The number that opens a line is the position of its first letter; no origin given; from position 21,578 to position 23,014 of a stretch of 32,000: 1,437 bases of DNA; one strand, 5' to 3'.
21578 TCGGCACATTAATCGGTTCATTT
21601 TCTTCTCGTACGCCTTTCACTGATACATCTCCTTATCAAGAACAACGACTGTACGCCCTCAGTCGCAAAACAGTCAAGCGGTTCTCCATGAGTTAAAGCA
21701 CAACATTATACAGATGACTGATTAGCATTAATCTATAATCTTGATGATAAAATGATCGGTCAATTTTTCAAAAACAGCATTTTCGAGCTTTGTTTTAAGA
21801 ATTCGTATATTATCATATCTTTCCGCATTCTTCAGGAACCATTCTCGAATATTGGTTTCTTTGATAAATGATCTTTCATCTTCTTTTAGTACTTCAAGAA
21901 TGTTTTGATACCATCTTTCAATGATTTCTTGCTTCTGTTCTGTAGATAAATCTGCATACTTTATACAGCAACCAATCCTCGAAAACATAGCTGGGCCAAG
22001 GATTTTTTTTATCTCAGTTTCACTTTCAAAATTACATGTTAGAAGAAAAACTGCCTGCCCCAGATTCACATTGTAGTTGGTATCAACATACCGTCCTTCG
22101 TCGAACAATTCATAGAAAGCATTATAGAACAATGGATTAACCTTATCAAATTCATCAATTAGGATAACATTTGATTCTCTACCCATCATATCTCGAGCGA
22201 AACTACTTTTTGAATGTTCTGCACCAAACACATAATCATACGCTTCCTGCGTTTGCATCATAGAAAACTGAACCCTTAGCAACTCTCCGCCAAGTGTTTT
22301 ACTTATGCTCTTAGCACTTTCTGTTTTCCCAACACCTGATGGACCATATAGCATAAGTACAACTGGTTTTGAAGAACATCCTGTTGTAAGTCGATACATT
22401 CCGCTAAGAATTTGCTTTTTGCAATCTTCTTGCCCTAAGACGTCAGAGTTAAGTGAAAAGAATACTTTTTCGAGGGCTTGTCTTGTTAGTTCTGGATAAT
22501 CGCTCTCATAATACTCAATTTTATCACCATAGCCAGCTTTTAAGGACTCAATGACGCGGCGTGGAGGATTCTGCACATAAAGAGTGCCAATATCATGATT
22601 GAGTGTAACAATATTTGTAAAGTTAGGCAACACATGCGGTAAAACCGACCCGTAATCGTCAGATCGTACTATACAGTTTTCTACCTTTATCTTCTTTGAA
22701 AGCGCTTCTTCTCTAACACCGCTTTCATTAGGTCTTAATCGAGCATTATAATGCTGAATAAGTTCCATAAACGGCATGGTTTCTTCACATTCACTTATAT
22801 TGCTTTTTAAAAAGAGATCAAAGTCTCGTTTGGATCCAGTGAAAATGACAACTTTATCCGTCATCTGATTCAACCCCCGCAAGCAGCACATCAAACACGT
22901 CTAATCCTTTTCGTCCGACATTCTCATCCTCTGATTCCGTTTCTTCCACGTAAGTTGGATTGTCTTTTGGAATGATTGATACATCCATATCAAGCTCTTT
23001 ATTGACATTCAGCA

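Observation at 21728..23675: Translationally coupled pair: 273-aa unknown protein + single-ring ClpB-D2-like AAA+ (Dodola-like, or a new pair if it is not)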

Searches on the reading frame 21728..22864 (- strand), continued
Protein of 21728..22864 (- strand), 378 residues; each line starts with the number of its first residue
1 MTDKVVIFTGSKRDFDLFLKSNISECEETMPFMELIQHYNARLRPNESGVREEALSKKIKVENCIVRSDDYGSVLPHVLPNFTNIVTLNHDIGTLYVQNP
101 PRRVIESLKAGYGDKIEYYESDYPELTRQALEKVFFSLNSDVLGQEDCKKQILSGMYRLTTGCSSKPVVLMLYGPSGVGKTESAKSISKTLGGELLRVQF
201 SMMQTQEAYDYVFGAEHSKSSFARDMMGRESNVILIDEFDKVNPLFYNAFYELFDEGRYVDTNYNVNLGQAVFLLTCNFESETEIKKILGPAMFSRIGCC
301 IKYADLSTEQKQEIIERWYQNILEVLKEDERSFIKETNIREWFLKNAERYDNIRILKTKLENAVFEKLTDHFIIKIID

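Call 74: fold_search(model_id=the predicted structure, library=viral)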
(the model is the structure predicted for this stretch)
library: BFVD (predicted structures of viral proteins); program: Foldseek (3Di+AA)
matches with E <= 10: 1385; with E <= 0.001: 230
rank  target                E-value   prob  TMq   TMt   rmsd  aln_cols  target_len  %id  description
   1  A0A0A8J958            5.6e-13  1.00  0.57  0.35  12.0       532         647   15  ATP-dependent Clp protease ATP-binding subunit ClpA [Klebsiella phage K64-1]
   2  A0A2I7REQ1            2.3e-12  1.00  0.54  0.29  10.9       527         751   15  (no name in the UniProt tables at hand)
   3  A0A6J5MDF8            5.0e-11  1.00  0.44  0.35  11.1       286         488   20  AAA domain containing protein [uncultured Caudovirales phage]
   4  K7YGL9                5.0e-11  1.00  0.48  0.28   4.6       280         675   23  Lon protease-like protein [Megavirus courdo11]
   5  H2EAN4                5.7e-11  1.00  0.50  0.42   4.1       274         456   24  Lon protease-like protein [Megavirus courdo7]
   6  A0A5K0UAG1            2.8e-10  1.00  0.50  0.26   4.4       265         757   20  ATP-dependent Lon protease [Yasminevirus sp. GU-2018]
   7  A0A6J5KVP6            3.3e-10  1.00  0.52  0.27  14.2       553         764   12  ATP-dependent Clp protease ATP-binding subunit [uncultured Caudovirales phage]
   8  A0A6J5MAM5            5.1e-09  1.00  0.49  0.52   6.2       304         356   17  AAA domain containing protein [uncultured Caudovirales phage]
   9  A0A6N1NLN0            6.4e-09  1.00  0.41  0.22   3.2       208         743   20  AAA+ ATPase domain-containing protein [Tupanvirus soda lake]
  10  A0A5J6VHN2            1.0e-08  1.00  0.46  0.20  16.6       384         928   17  Lon protease (S16) C-terminal proteolytic domain protein [Megaviridae environmental sample]
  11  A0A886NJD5            1.9e-08  1.00  0.50  0.36   5.0       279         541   18  (no name in the UniProt tables at hand)
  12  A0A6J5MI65            2.4e-08  1.00  0.38  0.38   4.9       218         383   18  COG0714 MoxR-like ATPases [uncultured Caudovirales phage]
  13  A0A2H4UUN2            3.6e-08  1.00  0.50  0.40   4.2       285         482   18  ATP-dependent Lon protease [Bodo saltans virus]
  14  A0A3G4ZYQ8            4.3e-08  1.00  0.41  0.19   5.0       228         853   18  AAA family ATPase [Gaeavirus sp.]
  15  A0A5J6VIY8            7.7e-08  1.00  0.50  0.39   4.1       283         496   17  ATPase family protein [Megaviridae environmental sample]
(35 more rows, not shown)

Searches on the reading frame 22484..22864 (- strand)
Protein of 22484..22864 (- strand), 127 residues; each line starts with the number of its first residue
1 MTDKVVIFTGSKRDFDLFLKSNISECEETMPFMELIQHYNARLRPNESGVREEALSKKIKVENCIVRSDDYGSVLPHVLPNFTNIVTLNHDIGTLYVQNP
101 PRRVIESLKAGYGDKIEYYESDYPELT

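Call 43: search_protein_families(library=pfam, proteins=[window:22484-22864:-], max_evalue=10)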
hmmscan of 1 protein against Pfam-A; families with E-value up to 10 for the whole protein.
seq(127 aa): 0 families
